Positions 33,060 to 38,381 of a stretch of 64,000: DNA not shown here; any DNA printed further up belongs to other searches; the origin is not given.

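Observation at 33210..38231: Giant 1673-aa protein with an unusual architecture and a non-canonical Walker B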

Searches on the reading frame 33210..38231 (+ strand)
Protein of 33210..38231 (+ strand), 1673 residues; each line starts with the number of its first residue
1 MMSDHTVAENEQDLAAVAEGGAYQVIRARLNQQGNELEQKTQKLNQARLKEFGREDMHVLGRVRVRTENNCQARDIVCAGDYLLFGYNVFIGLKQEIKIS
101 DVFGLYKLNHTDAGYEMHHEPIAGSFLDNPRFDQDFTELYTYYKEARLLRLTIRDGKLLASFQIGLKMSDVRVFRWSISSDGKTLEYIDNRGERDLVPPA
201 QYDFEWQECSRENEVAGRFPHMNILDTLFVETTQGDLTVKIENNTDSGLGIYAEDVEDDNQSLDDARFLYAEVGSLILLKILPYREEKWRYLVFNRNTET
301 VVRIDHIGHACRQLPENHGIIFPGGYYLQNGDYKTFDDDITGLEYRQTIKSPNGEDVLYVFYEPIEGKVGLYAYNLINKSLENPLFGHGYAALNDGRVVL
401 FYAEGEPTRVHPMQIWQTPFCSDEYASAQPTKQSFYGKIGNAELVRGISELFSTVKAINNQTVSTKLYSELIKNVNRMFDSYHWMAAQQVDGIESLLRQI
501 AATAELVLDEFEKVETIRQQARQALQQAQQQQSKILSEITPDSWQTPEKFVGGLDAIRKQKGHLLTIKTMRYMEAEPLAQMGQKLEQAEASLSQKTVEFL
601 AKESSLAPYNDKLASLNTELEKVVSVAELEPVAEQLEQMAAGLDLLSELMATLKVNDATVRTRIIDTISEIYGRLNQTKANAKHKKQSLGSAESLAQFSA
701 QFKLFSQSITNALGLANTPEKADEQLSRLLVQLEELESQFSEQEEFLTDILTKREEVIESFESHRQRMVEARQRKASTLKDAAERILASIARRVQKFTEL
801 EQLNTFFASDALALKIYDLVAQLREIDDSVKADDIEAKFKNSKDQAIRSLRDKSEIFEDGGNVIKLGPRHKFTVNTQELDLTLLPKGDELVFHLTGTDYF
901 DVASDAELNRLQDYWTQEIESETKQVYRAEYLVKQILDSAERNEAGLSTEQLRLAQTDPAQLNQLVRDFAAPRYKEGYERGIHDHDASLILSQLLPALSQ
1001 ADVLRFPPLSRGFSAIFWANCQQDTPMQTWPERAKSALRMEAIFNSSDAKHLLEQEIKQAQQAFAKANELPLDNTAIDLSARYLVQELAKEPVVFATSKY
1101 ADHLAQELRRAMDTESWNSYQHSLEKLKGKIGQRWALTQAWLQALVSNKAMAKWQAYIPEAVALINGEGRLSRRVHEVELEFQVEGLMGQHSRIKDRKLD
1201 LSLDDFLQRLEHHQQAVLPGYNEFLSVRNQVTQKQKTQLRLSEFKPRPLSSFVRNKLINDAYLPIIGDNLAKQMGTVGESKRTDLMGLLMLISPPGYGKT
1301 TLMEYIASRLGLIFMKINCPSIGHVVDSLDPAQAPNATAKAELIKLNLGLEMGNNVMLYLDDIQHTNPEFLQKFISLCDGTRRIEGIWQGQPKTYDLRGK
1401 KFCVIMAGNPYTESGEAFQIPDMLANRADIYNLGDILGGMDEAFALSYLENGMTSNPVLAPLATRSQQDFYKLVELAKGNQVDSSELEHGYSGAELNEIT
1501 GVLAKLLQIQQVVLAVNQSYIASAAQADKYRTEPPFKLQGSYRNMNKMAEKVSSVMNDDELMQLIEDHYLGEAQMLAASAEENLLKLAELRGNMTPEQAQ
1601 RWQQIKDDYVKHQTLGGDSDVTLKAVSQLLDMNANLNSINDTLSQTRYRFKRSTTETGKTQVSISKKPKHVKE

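Call 6: search_protein_families(library=pfam, proteins=[window:33210-38231:+], max_evalue=0.01)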
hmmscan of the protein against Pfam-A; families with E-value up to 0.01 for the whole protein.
window:33210-38231:+ (1673 aa): 6 families
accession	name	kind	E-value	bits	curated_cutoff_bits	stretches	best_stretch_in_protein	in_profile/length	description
PF12458.13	DUF3686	-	4.1e-196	652.2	25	1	36-483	1-448/448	ATPase involved in DNA repair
PF25472.1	DUF7902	-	8.1e-29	100.1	26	1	605-687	2-84/85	Domain of unknown function (DUF7902)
PF00004.35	AAA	-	8e-07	30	21.2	1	1290-1328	2-42/131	ATPase family associated with various cellular activities (AAA)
PF07728.20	AAA_5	-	2.2e-06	28.2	22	1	1289-1412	2-125/139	AAA domain (dynein-related subfamily)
PF13401.12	AAA_22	-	0.00018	22.3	27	1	1287-1392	6-124/130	AAA domain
PF05496.18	RuvB_N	-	0.0075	16.5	27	0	1280-1325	27-72/159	Holliday junction DNA helicase RuvB P-loop domain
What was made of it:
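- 33315..34658 (+): N-terminal DUF3686 domain (aa 36-483): beta-rich, atypical propeller-like core clasped by N- and C-terminal helices. Pfam PF12458 E=4e-196, full length 1-448/448 (call 6).
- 34659..35786 (+): Charged helical stalk (aa ~484-859), including Pfam DUF7902 (aa 605-687, nt 35022-35270). Not modelled here. Pfam PF25472 E=8e-29 (call 6).
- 36915..38159 (+): AAA+ module plus extended helical lid/tail (aa ~1236-1650). Most conserved part of the protein. Pfam AAA and AAA_5 (call 6).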

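Call 7: search_protein_families(library=ncbifam, proteins=[window:33210-38231:+], max_evalue=0.01)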
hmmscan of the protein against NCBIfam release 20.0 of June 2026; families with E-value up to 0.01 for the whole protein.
window:33210-38231:+ (1673 aa): 2 families
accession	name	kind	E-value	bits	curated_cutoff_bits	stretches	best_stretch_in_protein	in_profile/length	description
NF000868.0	PRK00080.1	equivalog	0.0033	16.4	282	1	1280-1326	45-91/330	Holliday junction branch migration DNA helicase RuvB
TIGR00635.1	ruvB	equivalog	0.0067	15.5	299.05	0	1281-1324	25-68/305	Holliday junction branch migration DNA helicase RuvB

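Call 8: search_protein_families(library=padloc, proteins=[window:33210-38231:+], max_evalue=0.01)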
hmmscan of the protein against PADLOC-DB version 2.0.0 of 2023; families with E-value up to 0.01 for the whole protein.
window:33210-38231:+ (1673 aa): 0 families
